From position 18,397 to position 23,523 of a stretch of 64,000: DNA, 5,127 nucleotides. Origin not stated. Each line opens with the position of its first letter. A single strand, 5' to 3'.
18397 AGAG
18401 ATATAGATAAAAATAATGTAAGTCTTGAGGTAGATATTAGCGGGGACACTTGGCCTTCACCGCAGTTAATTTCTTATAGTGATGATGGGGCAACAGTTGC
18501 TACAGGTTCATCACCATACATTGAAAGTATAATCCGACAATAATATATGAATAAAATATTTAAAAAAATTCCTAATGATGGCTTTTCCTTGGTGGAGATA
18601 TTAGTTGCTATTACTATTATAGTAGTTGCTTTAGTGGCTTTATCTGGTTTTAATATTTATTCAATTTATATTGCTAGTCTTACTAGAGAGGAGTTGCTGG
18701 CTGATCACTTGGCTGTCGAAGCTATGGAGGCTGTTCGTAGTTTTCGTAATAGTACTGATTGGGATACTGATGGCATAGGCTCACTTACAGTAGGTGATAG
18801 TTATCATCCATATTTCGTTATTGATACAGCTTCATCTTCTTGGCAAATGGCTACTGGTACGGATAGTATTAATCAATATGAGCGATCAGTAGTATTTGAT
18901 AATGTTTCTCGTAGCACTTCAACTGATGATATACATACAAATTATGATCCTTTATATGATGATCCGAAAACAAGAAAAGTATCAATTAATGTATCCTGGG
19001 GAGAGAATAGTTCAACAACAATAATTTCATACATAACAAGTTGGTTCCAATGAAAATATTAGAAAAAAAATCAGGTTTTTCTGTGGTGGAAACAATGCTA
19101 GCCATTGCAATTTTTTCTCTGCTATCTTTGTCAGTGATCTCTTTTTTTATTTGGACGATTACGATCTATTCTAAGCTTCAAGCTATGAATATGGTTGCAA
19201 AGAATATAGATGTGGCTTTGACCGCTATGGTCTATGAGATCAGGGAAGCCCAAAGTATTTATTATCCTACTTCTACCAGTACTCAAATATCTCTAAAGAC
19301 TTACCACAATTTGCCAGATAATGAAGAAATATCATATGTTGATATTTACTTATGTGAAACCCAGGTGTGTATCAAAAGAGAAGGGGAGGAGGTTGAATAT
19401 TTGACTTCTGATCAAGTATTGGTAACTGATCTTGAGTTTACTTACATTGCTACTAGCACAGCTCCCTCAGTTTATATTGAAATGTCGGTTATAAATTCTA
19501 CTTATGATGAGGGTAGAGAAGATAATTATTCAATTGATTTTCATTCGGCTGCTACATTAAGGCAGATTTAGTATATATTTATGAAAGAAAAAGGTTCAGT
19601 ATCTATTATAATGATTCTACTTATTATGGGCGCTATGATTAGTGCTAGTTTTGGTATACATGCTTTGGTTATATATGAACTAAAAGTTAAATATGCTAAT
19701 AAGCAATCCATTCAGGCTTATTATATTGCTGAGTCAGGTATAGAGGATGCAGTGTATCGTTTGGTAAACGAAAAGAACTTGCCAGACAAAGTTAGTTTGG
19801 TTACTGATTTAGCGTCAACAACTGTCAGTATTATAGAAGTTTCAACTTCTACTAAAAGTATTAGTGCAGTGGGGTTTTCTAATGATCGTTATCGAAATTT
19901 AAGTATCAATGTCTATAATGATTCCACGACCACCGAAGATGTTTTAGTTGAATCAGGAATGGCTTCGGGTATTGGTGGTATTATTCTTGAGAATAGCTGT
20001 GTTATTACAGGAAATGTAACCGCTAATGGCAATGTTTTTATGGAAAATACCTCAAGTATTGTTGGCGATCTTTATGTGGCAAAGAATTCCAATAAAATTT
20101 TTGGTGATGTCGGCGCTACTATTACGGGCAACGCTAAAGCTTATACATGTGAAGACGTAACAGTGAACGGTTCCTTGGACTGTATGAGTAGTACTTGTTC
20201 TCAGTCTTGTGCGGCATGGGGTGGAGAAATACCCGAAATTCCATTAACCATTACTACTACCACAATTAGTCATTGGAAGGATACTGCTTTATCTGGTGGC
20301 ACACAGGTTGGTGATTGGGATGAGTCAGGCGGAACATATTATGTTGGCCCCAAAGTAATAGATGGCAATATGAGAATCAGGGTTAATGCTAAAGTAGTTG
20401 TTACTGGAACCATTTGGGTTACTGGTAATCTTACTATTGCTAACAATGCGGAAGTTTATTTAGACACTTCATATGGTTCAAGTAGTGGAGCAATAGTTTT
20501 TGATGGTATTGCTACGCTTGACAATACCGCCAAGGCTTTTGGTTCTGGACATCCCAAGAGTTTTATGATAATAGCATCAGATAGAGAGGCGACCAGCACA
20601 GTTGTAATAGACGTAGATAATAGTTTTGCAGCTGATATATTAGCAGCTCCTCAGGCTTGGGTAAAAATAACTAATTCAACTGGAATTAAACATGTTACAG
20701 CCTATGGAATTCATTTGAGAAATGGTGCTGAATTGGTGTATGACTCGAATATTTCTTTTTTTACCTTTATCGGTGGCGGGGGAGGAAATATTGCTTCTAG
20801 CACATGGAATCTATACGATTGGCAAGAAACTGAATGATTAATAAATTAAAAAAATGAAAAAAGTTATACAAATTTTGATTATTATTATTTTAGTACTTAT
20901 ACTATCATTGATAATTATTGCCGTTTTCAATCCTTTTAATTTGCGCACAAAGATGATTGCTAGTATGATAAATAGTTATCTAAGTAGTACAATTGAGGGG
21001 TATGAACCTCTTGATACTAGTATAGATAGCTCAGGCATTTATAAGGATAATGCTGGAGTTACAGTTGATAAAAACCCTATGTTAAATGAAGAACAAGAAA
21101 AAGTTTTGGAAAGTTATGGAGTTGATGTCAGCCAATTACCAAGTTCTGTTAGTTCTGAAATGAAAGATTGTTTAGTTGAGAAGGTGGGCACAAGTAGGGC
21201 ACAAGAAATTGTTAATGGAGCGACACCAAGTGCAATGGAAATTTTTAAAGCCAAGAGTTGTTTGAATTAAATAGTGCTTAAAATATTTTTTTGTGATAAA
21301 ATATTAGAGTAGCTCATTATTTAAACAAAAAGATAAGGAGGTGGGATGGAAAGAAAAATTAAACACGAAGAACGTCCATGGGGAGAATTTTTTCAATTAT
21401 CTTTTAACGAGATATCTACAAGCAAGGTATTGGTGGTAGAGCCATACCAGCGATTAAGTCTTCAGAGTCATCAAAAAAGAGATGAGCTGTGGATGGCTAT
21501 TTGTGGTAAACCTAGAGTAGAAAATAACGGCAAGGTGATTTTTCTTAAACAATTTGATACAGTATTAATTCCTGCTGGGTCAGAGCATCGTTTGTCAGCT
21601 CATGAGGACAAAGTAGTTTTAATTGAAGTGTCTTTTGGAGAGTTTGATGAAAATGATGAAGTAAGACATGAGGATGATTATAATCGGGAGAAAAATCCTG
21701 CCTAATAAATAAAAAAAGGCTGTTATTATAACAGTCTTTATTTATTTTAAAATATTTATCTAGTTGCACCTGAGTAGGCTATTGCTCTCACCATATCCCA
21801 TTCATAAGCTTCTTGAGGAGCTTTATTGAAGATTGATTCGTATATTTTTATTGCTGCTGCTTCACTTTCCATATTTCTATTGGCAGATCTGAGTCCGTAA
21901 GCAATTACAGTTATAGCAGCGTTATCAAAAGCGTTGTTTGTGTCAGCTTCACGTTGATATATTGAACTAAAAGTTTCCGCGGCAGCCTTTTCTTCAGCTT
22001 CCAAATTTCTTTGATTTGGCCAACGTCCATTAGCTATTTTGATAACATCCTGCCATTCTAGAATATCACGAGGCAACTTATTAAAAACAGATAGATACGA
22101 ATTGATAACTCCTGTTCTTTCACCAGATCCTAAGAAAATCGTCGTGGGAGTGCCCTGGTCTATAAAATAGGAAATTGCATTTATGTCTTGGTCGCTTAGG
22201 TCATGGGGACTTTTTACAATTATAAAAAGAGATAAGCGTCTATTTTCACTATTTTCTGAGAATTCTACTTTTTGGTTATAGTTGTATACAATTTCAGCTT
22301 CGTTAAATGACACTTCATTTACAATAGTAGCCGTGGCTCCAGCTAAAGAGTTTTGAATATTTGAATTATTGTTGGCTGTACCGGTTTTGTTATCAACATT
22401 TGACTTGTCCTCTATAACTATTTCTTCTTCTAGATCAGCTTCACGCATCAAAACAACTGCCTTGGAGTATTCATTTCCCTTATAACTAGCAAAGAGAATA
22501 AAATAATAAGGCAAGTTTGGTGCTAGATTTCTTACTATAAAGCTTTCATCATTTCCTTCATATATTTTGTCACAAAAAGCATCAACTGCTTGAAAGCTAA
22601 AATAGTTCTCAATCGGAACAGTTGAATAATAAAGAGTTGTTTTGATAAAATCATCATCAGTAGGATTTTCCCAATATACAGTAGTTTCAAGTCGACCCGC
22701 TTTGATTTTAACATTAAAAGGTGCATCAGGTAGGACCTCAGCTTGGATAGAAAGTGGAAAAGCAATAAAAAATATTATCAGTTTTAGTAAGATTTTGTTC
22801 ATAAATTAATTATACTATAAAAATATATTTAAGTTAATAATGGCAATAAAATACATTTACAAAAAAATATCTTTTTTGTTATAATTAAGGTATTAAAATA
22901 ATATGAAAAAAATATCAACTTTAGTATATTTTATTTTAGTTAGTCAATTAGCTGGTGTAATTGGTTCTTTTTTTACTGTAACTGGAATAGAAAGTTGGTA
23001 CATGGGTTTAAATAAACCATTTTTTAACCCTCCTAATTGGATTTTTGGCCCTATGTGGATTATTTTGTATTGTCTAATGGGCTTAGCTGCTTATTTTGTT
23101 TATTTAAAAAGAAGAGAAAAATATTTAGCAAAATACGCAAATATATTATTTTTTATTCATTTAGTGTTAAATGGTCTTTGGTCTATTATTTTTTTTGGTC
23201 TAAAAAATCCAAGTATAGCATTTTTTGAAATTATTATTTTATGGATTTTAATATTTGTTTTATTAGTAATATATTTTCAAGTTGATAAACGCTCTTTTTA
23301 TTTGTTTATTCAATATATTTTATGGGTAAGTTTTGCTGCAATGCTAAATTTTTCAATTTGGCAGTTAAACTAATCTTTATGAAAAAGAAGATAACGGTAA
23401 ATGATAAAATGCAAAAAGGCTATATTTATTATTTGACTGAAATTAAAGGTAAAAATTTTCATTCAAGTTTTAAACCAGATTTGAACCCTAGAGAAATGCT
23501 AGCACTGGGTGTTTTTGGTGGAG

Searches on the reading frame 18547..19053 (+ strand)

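Call 105: search_protein_families(library=pfam, proteins=[window:18547-19053:+], max_evalue=0.001)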
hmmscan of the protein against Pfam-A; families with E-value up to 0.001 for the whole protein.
window:18547-19053:+ (168 aa): 1 family
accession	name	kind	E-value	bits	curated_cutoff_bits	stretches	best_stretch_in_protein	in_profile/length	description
PF07963.17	N_methyl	-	8.9e-06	25.5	21.2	1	12-32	6-26/27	Prokaryotic N-terminal methylation motif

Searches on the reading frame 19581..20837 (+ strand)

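Call 82: search_protein_families(library=pfam, proteins=[window:19581-20837:+], max_evalue=0.001)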
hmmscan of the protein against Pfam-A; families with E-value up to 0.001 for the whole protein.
window:19581-20837:+ (418 aa): 1 family
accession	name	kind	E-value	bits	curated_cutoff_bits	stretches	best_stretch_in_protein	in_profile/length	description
PF04519.19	Bactofilin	-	0.00055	20.6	27.9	0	141-204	24-85/98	Polymer-forming cytoskeletal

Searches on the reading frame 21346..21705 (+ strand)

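Call 105: search_protein_families(library=pfam, proteins=[window:21346-21705:+], max_evalue=0.001)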
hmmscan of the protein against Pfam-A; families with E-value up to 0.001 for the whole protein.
window:21346-21705:+ (119 aa): 3 families
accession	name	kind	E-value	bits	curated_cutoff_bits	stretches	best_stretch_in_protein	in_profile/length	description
PF01050.24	MannoseP_isomer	-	8.9e-18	65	23.6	1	9-109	13-115/116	Mannose-6-phosphate isomerase C-terminal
PF07883.17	Cupin_2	-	3.1e-07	30.4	27.2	1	31-91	5-64/70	Cupin domain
PF07385.18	Lyx_isomer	-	0.00042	20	20.8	1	28-109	119-200/222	D-lyxose isomerase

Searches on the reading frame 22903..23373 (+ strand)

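Call 82: search_protein_families(library=pfam, proteins=[window:22903-23373:+], max_evalue=0.001)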
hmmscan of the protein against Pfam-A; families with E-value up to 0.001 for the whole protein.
window:22903-23373:+ (156 aa): 1 family
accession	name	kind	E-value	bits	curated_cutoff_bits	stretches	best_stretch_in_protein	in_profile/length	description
PF03073.20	TspO_MBR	-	2.4e-44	151.1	24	1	10-153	1-144/145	TspO/MBR family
